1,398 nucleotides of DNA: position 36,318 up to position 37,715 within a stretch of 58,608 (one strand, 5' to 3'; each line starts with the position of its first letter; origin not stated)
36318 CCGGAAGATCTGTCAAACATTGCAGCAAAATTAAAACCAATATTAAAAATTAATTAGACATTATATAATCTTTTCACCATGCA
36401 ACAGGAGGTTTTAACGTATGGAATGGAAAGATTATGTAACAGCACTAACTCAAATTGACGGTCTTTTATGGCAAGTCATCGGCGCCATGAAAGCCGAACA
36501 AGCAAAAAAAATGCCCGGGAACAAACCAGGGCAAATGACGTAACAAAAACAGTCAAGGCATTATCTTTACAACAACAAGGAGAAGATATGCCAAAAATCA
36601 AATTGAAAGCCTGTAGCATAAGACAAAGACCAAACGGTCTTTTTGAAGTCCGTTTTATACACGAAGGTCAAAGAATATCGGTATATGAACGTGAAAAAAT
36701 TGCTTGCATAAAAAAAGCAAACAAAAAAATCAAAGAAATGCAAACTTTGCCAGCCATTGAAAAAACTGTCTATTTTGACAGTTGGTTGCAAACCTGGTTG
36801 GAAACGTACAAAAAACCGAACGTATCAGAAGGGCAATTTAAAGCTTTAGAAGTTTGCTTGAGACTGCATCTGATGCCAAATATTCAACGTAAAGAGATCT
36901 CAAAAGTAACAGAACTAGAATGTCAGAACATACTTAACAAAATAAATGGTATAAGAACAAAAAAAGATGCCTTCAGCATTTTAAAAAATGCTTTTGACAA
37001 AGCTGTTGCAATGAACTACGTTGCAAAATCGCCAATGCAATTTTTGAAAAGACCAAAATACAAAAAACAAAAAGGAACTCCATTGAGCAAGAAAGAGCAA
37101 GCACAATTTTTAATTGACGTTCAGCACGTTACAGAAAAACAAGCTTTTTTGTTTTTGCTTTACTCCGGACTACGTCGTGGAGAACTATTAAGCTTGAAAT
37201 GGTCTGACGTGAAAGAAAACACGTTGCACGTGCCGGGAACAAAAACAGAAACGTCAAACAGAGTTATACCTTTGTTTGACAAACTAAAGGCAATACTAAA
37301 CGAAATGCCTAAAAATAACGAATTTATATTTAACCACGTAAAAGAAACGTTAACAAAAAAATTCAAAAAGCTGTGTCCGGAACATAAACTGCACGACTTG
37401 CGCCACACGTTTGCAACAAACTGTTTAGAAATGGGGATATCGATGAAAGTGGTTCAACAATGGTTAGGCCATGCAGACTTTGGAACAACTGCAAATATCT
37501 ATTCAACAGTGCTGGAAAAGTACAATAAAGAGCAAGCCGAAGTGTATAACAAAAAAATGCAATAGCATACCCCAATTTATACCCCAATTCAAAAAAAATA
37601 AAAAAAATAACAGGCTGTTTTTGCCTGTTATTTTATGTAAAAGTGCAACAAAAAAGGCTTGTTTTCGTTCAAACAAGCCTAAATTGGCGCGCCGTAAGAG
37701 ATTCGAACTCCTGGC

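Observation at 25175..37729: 12.5-kb element in tRNA-Arg(ACG) with exact 45-bp att repeats, whose gene set fits neither a tailed prophage nor a T4SS-type ICE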

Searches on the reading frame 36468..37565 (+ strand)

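Call 7: search_protein_families(library=ncbifam, proteins=[window:36468-37565:+], max_evalue=0.1)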
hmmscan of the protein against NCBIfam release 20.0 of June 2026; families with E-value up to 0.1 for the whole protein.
window:36468-37565:+ (365 aa): 13 families
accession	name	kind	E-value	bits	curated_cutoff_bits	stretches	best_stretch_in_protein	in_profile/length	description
NF040815.2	recomb_XerA_Arch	equivalog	1.4e-22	80.5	220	1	142-351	33-257/263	site-specific tyrosine recombinase/integron integrase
TIGR02224.1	recomb_XerC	equivalog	3.4e-20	72.6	335.15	1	161-349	62-278/295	tyrosine recombinase XerC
TIGR02225.1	recomb_XerD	equivalog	7.4e-20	71.4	329.6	1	143-351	37-277/290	site-specific tyrosine recombinase XerD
NF001399.0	PRK00283.1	subfamily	1.3e-17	64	279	1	162-354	70-289/300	tyrosine recombinase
TIGR02249.1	integrase_gron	subfamily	1.9e-14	53.8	265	2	308-353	261-305/315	integron integrase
NF002331.0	PRK01287.1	subfamily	7.3e-11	41.6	371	2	305-348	270-312/365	site-specific tyrosine recombinase XerC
NF003462.0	PRK05084.1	equivalog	1.5e-09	37.1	267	1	296-360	296-356/360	tyrosine recombinase XerS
NF002685.0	PRK02436.1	equivalog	1.1e-05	25.4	178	1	197-299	88-188/245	site-specific tyrosine recombinase XerD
NF011946.0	PRK15417.1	equivalog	1.7e-05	24.2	435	1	308-350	276-317/337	integron integrase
NF007370.0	PRK09870.1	subfamily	0.013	15.2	221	0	301-341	133-173/200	tyrosine-type DNA invertase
NF007673.0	PRK10348.1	equivalog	0.049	13.7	148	0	26-86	49-106/133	ribosome-associated heat shock protein Hsp15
NF041444.1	SASP_CD1290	equivalog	0.061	13.3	50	0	165-190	23-48/61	CD1290 family small acid-soluble spore protein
NF010124.0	PRK13601.1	equivalog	0.089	13.1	124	0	261-307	6-51/84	putative L7Ae-like ribosomal protein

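Call 27: search_protein_families(library=phrogs, proteins=[window:36468-37565:+], max_evalue=0.1)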
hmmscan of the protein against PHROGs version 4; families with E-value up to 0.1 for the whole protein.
window:36468-37565:+ (365 aa): 13 families
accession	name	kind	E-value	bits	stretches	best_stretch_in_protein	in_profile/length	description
phrog_1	-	integration and excision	2.7e-64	219.5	1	25-363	85-450/611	integrase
phrog_216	-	integration and excision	2.2e-31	110.1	1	160-362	10-238/301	integrase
phrog_7685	-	integration and excision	8e-15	56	1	282-362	158-237/240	integrase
phrog_7244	-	integration and excision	2.1e-08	34.7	1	73-275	39-249/263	integrase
phrog_25190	-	integration and excision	6.1e-05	24.3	1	274-355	10-96/109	integrase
phrog_26960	-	unknown function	0.0003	22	1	81-159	46-126/146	-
phrog_24775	-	unknown function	0.00054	21.1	1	295-346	15-67/101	-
phrog_7269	-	integration and excision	0.0013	19.7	1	285-347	7-68/89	integrase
phrog_37709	-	unknown function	0.0023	18.9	1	161-249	17-103/116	-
phrog_17497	-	unknown function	0.0072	17.4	1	287-360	39-109/133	-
phrog_4710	-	unknown function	0.0096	16.5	1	101-164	25-87/211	-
phrog_19751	-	unknown function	0.014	16.5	1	227-279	30-81/140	-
phrog_23271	-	unknown function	0.029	15.3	1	309-359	12-54/67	-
